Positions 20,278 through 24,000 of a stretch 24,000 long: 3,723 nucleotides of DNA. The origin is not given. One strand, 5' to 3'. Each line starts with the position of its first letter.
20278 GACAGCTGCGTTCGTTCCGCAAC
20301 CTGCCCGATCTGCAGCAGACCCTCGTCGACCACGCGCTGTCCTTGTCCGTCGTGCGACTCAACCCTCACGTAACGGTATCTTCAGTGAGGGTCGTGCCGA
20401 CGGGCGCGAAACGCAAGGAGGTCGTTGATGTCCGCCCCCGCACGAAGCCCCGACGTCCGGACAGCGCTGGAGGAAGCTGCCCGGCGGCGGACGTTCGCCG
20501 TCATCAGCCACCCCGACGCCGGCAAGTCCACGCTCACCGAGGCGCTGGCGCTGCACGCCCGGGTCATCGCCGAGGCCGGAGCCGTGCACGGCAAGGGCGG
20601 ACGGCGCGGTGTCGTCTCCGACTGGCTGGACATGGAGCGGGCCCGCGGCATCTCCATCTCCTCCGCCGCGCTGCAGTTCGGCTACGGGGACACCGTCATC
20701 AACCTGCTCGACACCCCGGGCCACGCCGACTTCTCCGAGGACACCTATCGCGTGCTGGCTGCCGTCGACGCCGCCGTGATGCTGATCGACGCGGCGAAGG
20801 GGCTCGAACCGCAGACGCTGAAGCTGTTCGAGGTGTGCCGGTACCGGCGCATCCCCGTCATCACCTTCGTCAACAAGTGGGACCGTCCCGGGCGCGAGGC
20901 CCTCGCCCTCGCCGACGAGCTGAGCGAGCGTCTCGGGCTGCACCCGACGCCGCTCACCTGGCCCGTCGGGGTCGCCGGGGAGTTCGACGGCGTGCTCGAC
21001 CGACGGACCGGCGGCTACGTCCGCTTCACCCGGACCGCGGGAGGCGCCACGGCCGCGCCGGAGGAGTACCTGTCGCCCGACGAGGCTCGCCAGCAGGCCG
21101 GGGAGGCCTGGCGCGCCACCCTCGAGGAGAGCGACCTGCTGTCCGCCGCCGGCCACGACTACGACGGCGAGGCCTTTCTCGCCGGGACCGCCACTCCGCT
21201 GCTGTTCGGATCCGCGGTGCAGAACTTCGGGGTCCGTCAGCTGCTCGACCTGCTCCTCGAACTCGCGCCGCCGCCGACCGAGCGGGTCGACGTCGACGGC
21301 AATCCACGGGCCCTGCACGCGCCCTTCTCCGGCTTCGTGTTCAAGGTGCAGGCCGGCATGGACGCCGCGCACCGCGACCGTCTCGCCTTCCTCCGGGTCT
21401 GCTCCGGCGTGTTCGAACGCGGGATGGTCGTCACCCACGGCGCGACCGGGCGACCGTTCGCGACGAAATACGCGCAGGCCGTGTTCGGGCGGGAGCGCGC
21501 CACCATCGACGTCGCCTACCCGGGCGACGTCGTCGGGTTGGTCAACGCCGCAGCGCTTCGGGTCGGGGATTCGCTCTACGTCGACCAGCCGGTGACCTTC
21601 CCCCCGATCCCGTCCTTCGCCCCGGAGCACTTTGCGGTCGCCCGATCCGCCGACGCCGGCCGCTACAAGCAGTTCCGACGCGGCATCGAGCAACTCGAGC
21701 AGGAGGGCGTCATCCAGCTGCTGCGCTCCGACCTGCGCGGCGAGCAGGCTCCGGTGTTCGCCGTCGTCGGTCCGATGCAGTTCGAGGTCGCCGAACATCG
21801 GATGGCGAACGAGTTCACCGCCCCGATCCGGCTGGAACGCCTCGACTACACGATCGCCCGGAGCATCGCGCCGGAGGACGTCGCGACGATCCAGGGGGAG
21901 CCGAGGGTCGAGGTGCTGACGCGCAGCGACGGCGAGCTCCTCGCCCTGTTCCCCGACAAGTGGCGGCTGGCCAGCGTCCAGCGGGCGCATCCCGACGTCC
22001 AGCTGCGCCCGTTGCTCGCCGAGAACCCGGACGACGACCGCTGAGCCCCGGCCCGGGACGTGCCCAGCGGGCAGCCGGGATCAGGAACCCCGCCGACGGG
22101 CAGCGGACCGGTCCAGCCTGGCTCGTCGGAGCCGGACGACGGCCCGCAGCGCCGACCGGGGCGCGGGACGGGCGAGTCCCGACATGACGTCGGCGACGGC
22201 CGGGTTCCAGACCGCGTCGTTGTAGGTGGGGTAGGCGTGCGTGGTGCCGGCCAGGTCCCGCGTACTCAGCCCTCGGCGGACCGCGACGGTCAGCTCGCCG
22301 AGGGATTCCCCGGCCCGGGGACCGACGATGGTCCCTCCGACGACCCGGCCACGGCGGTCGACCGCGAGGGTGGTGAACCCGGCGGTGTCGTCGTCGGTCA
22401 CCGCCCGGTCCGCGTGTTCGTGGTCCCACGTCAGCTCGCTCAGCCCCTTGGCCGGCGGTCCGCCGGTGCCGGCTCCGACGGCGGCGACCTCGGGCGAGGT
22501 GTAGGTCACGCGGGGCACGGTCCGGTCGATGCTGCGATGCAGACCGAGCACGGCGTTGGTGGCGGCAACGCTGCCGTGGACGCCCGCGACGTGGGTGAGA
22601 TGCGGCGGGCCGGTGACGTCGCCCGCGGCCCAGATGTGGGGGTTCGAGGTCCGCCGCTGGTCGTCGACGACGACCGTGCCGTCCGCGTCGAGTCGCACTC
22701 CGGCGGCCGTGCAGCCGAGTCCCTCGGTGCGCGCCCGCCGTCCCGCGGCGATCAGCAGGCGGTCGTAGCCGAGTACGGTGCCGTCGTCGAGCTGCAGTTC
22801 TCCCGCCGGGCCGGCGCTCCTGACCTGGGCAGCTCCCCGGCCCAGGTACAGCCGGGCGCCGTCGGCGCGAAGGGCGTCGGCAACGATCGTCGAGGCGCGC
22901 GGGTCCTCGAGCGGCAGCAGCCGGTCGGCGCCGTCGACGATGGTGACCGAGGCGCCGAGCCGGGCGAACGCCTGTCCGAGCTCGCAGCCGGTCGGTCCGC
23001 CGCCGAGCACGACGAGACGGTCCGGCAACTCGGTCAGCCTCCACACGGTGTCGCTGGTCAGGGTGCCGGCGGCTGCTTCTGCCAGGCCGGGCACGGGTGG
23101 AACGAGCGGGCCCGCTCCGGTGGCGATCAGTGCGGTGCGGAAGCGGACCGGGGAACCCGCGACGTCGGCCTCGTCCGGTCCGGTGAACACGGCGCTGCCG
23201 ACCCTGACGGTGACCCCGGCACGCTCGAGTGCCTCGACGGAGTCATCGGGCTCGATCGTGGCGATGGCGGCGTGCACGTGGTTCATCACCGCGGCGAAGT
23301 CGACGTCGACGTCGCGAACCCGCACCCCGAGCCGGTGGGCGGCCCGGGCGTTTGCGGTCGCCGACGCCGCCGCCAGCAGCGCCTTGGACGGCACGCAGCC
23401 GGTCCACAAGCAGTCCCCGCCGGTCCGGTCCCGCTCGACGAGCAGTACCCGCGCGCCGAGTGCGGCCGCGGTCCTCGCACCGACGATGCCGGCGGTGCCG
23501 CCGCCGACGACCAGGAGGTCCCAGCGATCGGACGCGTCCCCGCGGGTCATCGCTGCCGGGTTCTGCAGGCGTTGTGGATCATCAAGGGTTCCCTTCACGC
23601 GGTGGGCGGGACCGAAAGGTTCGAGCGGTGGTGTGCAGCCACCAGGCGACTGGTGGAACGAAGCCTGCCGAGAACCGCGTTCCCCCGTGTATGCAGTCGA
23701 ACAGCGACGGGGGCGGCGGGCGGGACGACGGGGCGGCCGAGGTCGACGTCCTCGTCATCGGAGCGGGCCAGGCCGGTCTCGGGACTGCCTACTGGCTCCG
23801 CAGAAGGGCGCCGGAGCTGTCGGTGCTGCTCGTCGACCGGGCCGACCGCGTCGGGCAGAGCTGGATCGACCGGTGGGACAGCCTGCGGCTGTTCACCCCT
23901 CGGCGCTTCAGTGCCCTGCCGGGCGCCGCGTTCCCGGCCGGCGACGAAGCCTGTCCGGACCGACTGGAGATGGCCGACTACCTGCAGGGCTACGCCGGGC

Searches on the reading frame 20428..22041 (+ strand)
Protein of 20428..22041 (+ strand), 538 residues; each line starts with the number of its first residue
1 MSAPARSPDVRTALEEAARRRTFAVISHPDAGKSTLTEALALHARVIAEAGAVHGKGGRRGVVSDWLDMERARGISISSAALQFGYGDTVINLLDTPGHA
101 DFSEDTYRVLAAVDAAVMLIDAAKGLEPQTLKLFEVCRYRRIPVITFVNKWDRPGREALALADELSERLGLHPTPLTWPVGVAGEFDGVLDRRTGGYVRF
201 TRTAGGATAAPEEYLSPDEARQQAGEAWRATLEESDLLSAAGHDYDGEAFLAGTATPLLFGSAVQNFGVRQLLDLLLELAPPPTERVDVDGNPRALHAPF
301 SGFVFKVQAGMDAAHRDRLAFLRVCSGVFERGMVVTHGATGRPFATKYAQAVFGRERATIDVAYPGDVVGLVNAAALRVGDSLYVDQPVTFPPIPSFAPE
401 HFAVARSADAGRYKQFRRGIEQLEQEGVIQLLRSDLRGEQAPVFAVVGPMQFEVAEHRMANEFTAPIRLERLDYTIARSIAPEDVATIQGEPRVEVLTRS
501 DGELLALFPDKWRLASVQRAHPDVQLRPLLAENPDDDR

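Call 10: search_protein_families(library=pfam, proteins=[window:20428-22041:+], max_evalue=0.001)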
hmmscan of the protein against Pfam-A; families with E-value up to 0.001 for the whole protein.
window:20428-22041:+ (538 aa): 4 families
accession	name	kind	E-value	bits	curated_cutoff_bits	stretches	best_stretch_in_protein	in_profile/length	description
PF00009.33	GTP_EFTU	-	3.8e-49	167.3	26.5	1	19-281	2-187/188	Elongation factor Tu GTP binding domain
PF16658.11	RF3_C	-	5.5e-38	130.2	40.1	1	391-517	1-131/132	Class II release factor RF3, C-terminal domain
PF22042.2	EF-G_D2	-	4.8e-23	81.5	27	1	299-385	1-83/84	Elongation factor G domain 2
PF01926.29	MMR_HSR1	-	8.7e-07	29.5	21.9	1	24-150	3-113/113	50S ribosome-binding GTPase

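Call 16: list_cluster_members(proteins=[P0001, window:20428-22041:+, window:17049-18014:-])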
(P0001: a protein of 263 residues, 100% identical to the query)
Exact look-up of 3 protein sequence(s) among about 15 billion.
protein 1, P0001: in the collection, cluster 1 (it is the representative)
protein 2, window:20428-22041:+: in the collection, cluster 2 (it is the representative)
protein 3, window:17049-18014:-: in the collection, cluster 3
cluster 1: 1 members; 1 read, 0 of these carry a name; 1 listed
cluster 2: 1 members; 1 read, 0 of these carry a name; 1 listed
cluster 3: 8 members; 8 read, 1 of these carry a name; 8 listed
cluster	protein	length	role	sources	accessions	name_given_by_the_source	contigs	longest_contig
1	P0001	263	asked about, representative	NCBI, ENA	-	-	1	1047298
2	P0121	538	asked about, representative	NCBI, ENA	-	-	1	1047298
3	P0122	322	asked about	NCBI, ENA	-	-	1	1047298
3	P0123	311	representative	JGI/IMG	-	-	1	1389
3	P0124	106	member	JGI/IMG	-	hypothetical protein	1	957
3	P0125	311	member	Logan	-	-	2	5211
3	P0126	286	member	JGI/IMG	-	-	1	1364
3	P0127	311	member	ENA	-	-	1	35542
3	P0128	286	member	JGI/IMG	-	-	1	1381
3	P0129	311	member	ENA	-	-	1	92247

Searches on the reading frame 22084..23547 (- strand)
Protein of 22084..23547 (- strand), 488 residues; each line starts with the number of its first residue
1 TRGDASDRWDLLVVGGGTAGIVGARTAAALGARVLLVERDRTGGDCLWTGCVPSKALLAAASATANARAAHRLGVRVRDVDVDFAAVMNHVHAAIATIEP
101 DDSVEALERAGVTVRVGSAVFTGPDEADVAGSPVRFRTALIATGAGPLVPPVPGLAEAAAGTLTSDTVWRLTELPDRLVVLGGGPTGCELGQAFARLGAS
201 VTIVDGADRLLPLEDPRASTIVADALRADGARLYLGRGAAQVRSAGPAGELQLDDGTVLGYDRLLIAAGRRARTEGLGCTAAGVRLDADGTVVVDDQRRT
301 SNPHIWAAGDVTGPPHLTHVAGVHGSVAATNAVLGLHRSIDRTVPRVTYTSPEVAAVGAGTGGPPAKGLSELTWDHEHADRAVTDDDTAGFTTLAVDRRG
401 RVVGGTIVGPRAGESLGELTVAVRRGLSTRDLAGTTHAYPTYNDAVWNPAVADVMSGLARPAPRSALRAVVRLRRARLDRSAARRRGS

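Call 10: search_protein_families(library=pfam, proteins=[window:22084-23547:-], max_evalue=0.001)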
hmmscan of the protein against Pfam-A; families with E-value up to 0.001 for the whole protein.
window:22084-23547:- (488 aa): 10 families
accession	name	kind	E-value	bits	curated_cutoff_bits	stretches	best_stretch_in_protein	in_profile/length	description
PF07992.20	Pyr_redox_2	-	8.1e-63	213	26.1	1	10-325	2-291/291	Pyridine nucleotide-disulphide oxidoreductase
PF00070.33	Pyr_redox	-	3.4e-20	72.8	22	1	177-244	1-68/82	Pyridine nucleotide-disulphide oxidoreductase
PF02852.28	Pyr_redox_dim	-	9.5e-19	68.1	25.3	1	344-447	1-107/110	Pyridine nucleotide-disulphide oxidoreductase, dimerisation domain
PF01134.28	GIDA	-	2.8e-11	43.6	22.1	1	10-79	1-68/391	Glucose inhibited division protein A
PF12831.13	FAD_oxidored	-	7.2e-08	32.6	27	1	10-52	1-43/416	FAD dependent oxidoreductase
PF03486.20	HI0933_like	-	6.1e-07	29.6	50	0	10-44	2-36/244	HI0933-like protein Rossmann domain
PF01262.27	AlaDh_PNT_C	-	2.9e-06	27.3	23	0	11-40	31-60/214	Alanine dehydrogenase/PNT, C-terminal domain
PF01494.25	FAD_binding_3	-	1.6e-05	24.7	22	0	179-221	5-45/349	FAD binding domain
PF13450.12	NAD_binding_8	-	0.00014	22.5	21.9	0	13-46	1-35/68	NAD(P)-binding Rossmann-like domain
PF13738.12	Pyr_redox_3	-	0.00032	20.5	30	0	141-302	130-298/305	Pyridine nucleotide-disulphide oxidoreductase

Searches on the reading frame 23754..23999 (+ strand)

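Call 10: search_protein_families(library=pfam, proteins=[window:23754-23999:+], max_evalue=0.001)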
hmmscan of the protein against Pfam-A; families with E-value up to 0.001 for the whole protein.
window:23754-23999:+ (82 aa): 2 families
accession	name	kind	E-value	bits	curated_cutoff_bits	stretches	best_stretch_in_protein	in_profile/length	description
PF01266.30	DAO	-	1.7e-06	28.3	27.9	1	1-35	4-36/353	FAD dependent oxidoreductase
PF13450.12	NAD_binding_8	-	4.6e-06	27.2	21.9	1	1-34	1-32/68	NAD(P)-binding Rossmann-like domain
